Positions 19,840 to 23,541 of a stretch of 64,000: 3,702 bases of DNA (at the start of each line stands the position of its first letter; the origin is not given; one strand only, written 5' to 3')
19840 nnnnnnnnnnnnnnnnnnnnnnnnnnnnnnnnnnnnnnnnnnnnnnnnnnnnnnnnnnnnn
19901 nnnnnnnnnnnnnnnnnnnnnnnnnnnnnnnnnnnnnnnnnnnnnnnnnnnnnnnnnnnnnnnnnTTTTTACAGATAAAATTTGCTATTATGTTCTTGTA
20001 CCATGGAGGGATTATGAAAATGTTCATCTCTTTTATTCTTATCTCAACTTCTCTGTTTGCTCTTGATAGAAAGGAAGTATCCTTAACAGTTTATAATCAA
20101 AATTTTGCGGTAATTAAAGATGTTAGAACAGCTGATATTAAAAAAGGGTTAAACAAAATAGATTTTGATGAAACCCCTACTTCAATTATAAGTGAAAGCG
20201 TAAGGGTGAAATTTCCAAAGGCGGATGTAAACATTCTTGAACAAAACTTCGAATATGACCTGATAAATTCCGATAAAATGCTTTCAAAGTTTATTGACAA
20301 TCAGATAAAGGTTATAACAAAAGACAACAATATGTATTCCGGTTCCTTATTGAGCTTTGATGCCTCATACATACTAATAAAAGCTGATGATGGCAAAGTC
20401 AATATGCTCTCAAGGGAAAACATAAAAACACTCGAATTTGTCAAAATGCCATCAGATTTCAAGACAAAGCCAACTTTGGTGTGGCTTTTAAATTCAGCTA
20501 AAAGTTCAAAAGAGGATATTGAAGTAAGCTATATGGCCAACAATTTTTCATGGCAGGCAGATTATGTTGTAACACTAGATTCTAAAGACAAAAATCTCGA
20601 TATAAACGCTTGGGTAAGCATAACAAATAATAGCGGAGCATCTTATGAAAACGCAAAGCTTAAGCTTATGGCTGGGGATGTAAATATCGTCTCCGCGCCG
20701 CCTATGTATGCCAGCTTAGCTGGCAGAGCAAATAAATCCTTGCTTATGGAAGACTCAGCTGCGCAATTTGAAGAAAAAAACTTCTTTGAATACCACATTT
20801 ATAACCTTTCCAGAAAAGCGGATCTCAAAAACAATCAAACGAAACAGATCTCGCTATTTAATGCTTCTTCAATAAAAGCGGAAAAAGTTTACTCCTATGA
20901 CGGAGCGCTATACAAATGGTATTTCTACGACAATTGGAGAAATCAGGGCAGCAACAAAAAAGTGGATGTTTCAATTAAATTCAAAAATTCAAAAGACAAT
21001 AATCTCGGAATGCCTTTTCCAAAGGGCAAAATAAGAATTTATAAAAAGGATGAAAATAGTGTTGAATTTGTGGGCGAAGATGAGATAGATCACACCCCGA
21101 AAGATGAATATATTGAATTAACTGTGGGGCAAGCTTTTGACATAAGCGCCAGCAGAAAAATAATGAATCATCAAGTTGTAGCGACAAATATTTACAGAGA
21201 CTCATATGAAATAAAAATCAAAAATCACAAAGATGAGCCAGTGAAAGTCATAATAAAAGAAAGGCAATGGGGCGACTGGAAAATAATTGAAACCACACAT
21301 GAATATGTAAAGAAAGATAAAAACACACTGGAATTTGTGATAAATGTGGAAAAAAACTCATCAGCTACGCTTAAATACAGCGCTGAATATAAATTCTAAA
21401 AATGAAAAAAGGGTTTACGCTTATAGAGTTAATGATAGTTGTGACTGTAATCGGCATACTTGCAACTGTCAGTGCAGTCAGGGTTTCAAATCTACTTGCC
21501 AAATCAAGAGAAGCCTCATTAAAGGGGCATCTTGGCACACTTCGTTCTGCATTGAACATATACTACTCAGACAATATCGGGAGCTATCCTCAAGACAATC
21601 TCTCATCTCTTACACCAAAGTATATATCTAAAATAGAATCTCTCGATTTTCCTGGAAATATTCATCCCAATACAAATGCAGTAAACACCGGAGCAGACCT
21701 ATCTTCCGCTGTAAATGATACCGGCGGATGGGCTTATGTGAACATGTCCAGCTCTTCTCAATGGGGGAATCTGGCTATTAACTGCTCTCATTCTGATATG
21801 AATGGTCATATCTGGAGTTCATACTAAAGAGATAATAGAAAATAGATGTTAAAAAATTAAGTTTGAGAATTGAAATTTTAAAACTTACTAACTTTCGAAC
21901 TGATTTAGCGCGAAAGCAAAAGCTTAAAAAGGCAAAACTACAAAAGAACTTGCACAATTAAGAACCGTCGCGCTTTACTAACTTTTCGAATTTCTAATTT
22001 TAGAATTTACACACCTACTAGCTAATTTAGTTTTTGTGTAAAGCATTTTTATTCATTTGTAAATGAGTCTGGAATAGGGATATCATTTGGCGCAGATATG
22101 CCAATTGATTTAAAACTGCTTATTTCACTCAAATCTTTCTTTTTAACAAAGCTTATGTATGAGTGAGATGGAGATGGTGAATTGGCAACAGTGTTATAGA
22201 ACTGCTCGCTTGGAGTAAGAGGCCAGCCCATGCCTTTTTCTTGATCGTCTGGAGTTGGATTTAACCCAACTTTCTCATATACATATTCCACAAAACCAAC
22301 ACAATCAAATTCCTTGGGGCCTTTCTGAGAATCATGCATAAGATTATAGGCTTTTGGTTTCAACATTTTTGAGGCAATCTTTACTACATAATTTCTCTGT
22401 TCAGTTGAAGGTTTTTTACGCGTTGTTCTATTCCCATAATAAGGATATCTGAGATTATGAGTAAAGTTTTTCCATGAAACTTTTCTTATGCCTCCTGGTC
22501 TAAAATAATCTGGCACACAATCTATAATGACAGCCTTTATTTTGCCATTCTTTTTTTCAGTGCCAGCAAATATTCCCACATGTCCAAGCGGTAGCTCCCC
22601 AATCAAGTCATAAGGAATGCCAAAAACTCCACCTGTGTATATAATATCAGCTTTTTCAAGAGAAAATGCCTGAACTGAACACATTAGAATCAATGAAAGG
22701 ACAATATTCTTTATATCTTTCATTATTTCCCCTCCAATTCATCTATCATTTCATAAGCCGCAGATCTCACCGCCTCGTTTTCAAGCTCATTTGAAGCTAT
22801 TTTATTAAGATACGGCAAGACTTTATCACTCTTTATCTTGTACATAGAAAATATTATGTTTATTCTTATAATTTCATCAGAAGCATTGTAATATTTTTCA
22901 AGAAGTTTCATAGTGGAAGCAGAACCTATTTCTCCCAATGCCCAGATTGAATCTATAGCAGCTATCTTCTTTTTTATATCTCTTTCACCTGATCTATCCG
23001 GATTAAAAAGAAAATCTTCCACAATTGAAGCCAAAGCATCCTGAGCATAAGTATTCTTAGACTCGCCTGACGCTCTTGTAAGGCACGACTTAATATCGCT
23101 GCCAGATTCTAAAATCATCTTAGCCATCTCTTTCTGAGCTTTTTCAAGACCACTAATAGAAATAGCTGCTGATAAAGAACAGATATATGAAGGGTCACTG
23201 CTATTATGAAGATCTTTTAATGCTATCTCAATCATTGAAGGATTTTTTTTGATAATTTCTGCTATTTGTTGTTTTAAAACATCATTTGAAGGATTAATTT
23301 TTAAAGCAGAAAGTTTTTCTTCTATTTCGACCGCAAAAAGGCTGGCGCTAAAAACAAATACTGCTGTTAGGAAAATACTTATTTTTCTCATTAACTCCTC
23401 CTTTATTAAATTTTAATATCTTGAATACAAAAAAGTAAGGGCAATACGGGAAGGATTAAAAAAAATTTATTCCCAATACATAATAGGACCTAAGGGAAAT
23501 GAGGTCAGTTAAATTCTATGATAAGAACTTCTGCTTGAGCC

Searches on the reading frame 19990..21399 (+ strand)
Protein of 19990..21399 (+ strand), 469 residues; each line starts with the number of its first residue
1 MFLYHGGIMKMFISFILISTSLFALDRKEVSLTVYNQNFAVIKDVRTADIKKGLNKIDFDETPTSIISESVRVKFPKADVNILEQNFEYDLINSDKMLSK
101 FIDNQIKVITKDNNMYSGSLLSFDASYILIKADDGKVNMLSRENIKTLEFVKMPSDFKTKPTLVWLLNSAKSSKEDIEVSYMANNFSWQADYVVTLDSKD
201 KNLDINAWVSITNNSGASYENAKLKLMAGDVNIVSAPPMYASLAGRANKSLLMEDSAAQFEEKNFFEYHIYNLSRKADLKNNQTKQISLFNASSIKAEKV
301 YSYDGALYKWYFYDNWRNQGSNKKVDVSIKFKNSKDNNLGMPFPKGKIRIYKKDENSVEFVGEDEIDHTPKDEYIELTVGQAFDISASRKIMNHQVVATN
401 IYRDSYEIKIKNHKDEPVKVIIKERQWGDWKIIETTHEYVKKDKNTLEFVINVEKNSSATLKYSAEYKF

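Call 81: search_protein_families(library=pfam, proteins=[window:19990-21399:+], max_evalue=0.00001)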
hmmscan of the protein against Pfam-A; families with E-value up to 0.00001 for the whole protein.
window:19990-21399:+ (469 aa): 1 family
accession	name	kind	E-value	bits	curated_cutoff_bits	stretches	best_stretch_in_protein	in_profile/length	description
PF13598.12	DUF4139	-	9.3e-14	52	31.8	1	177-425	1-152/205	Domain of unknown function (DUF4139)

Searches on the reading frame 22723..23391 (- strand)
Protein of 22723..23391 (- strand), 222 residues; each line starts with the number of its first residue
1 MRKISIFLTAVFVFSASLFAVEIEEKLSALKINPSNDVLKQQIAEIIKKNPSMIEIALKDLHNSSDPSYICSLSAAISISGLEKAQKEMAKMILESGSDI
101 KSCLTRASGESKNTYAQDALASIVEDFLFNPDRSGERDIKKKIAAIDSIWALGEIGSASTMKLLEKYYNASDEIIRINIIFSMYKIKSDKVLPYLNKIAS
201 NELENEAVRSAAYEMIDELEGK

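Call 94: search_protein_families(library=pfam, proteins=[window:22723-23391:-], max_evalue=0.00001)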
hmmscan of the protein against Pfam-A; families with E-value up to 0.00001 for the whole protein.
window:22723-23391:- (222 aa): 1 family
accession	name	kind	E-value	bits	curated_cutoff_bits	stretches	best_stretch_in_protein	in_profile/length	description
PF13646.12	HEAT_2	-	1.4e-07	32.1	27.7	1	148-215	20-86/88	HEAT repeats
